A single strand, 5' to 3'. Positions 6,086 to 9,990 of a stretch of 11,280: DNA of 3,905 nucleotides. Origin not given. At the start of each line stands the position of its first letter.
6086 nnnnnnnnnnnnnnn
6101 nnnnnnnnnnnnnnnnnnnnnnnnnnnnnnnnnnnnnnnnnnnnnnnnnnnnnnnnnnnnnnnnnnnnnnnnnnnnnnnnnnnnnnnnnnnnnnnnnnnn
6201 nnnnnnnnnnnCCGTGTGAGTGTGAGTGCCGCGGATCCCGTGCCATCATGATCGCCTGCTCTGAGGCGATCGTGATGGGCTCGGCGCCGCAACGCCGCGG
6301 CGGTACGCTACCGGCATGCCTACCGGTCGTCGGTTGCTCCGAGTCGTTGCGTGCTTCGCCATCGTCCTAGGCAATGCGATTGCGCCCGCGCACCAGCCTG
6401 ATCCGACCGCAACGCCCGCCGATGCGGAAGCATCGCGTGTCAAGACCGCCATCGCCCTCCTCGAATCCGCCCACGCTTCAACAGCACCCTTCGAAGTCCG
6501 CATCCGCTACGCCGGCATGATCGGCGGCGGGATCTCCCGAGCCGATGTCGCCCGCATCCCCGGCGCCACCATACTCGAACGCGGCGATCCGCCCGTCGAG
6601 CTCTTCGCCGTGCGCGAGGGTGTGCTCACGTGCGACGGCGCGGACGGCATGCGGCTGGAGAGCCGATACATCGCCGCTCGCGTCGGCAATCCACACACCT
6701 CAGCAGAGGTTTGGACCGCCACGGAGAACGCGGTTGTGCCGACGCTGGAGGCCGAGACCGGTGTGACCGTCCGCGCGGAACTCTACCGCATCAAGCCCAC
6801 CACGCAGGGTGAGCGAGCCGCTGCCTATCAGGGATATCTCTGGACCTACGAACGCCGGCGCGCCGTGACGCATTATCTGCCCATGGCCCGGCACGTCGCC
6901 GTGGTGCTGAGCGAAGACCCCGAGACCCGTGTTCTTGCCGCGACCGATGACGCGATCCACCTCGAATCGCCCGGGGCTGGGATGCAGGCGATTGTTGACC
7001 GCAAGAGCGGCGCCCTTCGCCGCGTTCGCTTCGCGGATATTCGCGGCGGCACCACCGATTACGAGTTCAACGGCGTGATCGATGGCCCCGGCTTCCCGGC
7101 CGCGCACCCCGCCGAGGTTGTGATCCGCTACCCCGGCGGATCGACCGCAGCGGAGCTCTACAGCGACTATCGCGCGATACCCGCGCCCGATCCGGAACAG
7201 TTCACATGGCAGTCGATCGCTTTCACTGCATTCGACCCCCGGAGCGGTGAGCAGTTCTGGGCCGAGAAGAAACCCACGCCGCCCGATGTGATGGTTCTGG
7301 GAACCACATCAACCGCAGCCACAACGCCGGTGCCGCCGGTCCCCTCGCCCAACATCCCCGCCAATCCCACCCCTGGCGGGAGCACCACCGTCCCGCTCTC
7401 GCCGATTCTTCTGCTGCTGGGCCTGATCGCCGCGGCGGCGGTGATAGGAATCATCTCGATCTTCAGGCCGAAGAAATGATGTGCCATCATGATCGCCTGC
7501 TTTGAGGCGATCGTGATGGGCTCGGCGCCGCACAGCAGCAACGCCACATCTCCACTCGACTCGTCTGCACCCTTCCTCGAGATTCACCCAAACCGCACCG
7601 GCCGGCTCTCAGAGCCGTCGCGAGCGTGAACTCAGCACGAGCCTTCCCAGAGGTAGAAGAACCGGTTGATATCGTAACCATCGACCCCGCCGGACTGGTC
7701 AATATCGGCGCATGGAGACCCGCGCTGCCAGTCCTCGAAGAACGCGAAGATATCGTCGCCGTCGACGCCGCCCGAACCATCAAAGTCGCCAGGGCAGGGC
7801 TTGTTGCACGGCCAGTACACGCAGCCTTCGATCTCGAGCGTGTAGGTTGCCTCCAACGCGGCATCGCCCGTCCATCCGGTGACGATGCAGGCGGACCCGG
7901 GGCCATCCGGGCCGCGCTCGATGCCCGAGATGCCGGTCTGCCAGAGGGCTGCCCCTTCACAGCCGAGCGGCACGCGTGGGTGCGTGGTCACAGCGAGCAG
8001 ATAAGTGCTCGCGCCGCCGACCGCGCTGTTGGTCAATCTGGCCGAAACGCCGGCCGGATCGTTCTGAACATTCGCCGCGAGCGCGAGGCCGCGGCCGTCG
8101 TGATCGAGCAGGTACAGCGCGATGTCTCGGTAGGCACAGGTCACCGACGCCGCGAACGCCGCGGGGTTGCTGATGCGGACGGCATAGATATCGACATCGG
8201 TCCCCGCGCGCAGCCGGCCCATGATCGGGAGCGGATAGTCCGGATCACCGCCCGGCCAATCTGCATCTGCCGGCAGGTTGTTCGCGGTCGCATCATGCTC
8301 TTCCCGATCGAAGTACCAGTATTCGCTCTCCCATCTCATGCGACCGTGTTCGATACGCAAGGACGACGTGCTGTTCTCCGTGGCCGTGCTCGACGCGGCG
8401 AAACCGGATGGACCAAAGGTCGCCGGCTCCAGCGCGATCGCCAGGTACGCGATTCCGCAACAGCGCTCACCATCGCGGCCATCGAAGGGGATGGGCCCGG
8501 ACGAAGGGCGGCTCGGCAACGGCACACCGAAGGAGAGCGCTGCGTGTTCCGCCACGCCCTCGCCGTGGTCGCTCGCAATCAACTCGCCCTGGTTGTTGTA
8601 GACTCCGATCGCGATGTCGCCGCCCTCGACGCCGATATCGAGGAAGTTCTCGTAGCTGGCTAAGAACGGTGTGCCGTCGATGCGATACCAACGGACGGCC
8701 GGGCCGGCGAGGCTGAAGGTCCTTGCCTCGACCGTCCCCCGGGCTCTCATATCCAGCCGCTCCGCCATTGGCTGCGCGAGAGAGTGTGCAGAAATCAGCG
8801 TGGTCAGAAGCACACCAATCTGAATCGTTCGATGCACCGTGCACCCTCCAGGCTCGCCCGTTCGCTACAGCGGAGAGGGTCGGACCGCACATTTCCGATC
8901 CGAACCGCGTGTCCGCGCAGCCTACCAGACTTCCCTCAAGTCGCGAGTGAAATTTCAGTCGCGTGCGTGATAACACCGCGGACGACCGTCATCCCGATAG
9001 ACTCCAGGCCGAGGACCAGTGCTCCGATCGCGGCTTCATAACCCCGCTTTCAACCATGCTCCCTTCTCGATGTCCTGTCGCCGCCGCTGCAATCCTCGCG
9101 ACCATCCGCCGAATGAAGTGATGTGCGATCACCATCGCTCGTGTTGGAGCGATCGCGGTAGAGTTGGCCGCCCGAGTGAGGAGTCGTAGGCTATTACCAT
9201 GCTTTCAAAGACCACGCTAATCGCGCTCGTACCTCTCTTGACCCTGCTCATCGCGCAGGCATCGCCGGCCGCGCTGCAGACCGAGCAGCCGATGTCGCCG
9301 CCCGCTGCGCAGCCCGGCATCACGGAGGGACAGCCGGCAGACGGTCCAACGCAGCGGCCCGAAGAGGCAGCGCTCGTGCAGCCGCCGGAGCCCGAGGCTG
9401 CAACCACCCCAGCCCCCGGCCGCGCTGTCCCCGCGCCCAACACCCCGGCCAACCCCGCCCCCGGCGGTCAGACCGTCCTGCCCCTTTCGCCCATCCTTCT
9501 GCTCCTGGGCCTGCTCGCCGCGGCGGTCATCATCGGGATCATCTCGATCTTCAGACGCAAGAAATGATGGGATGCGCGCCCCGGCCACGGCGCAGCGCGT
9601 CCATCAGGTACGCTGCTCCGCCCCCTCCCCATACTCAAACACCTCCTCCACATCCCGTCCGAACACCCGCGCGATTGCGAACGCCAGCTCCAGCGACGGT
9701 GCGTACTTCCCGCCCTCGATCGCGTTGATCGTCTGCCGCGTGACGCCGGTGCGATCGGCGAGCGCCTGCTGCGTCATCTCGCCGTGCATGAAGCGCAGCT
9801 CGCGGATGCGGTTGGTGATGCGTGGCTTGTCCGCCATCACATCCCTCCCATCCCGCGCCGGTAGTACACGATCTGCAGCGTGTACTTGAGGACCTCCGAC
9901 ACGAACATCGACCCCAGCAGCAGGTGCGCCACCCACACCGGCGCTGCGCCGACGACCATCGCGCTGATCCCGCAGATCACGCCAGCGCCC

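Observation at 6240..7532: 52-bp hairpin repeat present twice, bracketing a single gene as direct repeats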

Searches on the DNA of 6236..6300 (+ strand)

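Call 34: search_dna_similar(query=window:6236-6300:+, collection=plasmids, mode=distant, max_evalue=1, max_rows=10)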
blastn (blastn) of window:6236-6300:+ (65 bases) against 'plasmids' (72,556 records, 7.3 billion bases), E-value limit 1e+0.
Records with a match: 4; places in all: 6; records where one place covers at least 80% of the query: 0.
Best place of each record, by identity: 95-99% 2; 80-90% 1; 60-80% 1.
By first word of the organism name: Rhizobium 2; Rhodococcus 1; Sphingomonas 1.
By predicted mobility (MOB-suite, as given by PLSDB): non-mobilizable 4.
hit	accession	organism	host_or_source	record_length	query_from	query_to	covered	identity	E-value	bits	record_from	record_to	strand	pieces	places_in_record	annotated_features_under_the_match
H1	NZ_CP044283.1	Rhodococcus erythropolis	soil,rubber production plant territory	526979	13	62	77%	78.0%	1e-1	42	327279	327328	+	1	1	amidohydrolase family protein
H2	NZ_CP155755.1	Sphingomonas parapaucimobilis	Chinese cabbage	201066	29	64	55%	85.4%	4e-1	39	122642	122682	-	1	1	MFS transporter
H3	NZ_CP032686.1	Rhizobium sp. CCGE531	Phaseolus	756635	21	45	38%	96.0%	1e-1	42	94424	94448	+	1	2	methyl-accepting chemotaxis protein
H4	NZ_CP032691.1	Rhizobium sp. CCGE532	Phaseolus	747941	21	45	38%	96.0%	1e-1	42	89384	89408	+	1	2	methyl-accepting chemotaxis protein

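Call 35: search_dna_similar(query=window:6236-6300:+, collection=phages, mode=distant, max_evalue=1, max_rows=10)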
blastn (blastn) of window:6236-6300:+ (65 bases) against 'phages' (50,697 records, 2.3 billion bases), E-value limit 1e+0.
Records with a match: 3; places in all: 3; records where one place covers at least 80% of the query: 0.
Best place of each record, by identity: 60-80% 3.
By first word of the organism name: Mycobacterium 3.
By host as written in the record: Mycobacterium smegmatis mc2 155 3.
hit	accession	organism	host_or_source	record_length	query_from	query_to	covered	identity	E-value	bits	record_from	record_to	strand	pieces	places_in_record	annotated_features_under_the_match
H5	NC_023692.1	Mycobacterium phage BigNuz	Mycobacterium smegmatis mc2 155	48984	7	54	74%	77.1%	5e-1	38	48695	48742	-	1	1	82: terminase small subunit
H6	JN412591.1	Mycobacterium phage BigNuz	Mycobacterium smegmatis mc2 155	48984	7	54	74%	77.1%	5e-1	38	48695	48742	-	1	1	82: polynucleotide kinase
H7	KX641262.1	Mycobacterium phage Nazo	Mycobacterium smegmatis mc2 155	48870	7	54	74%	77.1%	5e-1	38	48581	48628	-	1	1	83: polynucleotide kinase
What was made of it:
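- Tried and rejected: BLASTN of the element against plasmids and phages found nothing related (calls 34, 35).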

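Call 64: build_rna_model(alignment_id=A4, structure=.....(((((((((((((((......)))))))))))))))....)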
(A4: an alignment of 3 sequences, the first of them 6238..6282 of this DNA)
Model R1 built from alignment A4 (3 sequences, 45 columns); structure: as given.
model positions 45; base pairs 15; branch points 0; effective number of sequences 3; information 1.077 bits per position. Calibrated on 0.2 Mb of random sequence (short: E-values are rough).
structure used (alignment columns):
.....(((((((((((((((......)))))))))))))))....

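Call 65: search_with_rna_model(model_id=R1, sources=[window, L008, L009, L010, L012, L016, L018], max_evalue=10, make_alignment=true, show_alignments=0)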
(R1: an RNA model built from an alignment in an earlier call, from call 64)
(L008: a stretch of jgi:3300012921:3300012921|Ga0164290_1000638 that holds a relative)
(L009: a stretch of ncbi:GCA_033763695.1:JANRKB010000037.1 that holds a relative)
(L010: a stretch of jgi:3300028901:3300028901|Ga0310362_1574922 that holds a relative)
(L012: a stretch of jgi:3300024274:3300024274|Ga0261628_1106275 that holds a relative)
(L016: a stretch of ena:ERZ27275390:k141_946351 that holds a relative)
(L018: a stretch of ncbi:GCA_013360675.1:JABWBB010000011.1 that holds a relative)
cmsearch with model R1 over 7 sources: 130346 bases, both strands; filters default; matches with E-value up to 10: 20.
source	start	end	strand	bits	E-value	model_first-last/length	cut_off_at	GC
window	7479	7523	+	70.8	3.5e-17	1-45/45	no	0.56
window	6238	6282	+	69.9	6.3e-17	1-45/45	no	0.62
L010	16552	16595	-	62.1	9.5e-15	1-45/45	no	0.64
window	7481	7525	-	24.9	0.00025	1-45/45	no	0.6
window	6240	6284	-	24.9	0.00025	1-45/45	no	0.62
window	9121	9165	+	19.6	0.0073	1-45/45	no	0.56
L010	16549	16593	+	18.7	0.014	1-45/45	no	0.62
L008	6013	6053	-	12.6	0.67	1-45/45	no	0.76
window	4095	4143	-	11.6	1.3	1-45/45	no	0.67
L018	11603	11635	+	11.5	1.4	1-45/45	no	0.73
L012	19236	19272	+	11.1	1.7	1-45/45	no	0.73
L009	20510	20544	+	10.8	2.2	1-45/45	no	0.6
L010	7091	7133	+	10.5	2.7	1-45/45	no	0.74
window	2712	2741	+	10.3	2.9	9-38/45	no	0.67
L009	11550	11599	+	10.3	3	1-45/45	no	0.58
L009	14390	14411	+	9.9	3.9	1-45/45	no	0.68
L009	16698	16721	+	9.8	4.2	1-45/45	no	0.75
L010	18426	18458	-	9.5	4.9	1-45/45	no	0.67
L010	16743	16754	-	9.2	6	18-29/45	no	0.58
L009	1284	1300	+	8.9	7.3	1-45/45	no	0.71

Alignment A5: 20 matches aligned to the model, 70 columns, each read 5' to 3' on its own strand. Consensus structure (alignment columns), stored with it:
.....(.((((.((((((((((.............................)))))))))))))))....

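Call 79: search_with_rna_model(model_id=R1, sources=[L019, L022, L023, L016, L018, L008], max_evalue=1)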
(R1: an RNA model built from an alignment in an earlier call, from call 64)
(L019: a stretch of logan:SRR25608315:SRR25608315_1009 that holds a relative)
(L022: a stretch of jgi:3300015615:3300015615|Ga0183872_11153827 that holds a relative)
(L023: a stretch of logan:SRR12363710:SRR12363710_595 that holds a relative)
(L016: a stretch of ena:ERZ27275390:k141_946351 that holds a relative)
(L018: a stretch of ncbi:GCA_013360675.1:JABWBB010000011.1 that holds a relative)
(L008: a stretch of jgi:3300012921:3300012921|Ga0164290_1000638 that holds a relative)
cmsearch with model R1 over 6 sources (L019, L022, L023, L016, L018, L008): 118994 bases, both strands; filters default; matches with E-value up to 1: 2.
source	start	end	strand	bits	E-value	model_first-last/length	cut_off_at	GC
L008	6013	6053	-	12.6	0.61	1-45/45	no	0.76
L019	1984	2074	+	12.2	0.82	1-45/45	no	0.67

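Call 84: search_with_rna_model(model_id=R1, source=window, filters=off, max_evalue=5, show_alignments=4)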
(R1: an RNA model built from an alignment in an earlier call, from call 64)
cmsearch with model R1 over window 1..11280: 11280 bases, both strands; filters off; matches with E-value up to 5: 27.
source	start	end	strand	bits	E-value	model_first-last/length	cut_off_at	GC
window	7479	7523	+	70.8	3e-18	1-45/45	no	0.56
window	6238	6282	+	69.9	5.4e-18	1-45/45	no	0.62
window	7481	7525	-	24.9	2.2e-05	1-45/45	no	0.6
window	6240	6284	-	24.9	2.2e-05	1-45/45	no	0.62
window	9121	9165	+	19.6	0.00063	1-45/45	no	0.56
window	4095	4143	-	11.6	0.11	1-45/45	no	0.67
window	2712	2741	+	10.3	0.25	9-38/45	no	0.67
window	5663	5681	+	9.4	0.45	1-45/45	no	0.68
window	2417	2455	+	8.1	1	1-45/45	no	0.62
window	6149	6189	+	7.9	1.2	1-45/45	no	0.71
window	10086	10108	-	7.6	1.5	1-45/45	no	0.74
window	3531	3568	+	7.1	2.1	1-45/45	no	0.68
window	9975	10001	-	7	2.1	1-45/45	no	0.7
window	9738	9765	+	7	2.2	1-45/45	no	0.79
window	3220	3242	+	6.8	2.5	1-45/45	no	0.74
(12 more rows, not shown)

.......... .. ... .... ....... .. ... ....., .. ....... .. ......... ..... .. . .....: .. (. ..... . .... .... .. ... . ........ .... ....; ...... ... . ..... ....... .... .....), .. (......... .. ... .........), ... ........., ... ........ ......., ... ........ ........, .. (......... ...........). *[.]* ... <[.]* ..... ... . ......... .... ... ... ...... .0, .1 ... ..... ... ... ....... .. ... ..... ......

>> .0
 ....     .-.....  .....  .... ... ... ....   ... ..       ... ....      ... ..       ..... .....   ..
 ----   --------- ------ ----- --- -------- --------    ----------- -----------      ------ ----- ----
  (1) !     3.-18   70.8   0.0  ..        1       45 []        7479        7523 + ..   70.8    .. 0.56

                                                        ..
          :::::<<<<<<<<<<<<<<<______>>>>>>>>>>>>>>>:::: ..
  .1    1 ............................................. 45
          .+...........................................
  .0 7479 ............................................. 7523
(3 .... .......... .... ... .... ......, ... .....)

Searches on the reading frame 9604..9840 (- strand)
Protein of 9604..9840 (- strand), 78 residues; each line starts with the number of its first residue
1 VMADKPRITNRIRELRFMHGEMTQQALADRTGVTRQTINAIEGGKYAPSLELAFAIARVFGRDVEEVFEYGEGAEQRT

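Call 92: search_protein_families(library=pfam, proteins=[window:9604-9840:-], max_evalue=0.1)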
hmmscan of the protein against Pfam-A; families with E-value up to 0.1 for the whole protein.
window:9604-9840:- (78 aa): 14 families
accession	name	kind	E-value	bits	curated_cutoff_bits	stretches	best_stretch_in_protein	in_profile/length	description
PF01381.28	HTH_3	-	2.9e-14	53.2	23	1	19-66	7-54/55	Helix-turn-helix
PF13560.12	HTH_31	-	2.4e-09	37.8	27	1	11-67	5-61/64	Helix-turn-helix domain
PF12844.13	HTH_19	-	5.2e-07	29.9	30.2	1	10-61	2-52/64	Helix-turn-helix domain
PF13443.12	HTH_26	-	4.7e-06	27.2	22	1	21-70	10-60/63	Cro/C1-type HTH DNA-binding domain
PF13412.12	HTH_24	-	0.00053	19.9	21.9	1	20-40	16-36/48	Winged helix-turn-helix DNA-binding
PF04545.22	Sigma70_r4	-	0.0011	18.9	24.1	1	14-42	14-41/50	Sigma-70, region 4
PF12802.13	MarR_2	-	0.0013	19.3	27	1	19-40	17-39/61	MarR family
PF13545.12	HTH_Crp_2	-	0.0023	18.3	27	1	21-40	22-41/70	Crp-like helix-turn-helix domain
PF08279.18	HTH_11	-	0.0023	18.2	25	1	18-38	11-32/55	HTH domain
PF00392.27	GntR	-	0.0033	17.5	27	1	7-39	8-42/64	Bacterial regulatory proteins, gntR family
PF13413.12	HTH_25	-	0.017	15.4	24.6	1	21-48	10-37/62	Helix-turn-helix domain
PF02796.21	HTH_7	-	0.042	14.4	23.8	1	19-38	20-38/45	Helix-turn-helix domain of resolvase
PF24034.1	DUF7343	-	0.072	13.4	27.6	1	12-35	9-32/62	Domain of unknown function (DUF7343)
PF13542.12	HTH_Tnp_ISL3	-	0.088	12.7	27.4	0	18-41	23-46/51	Helix-turn-helix domain of transposase family ISL3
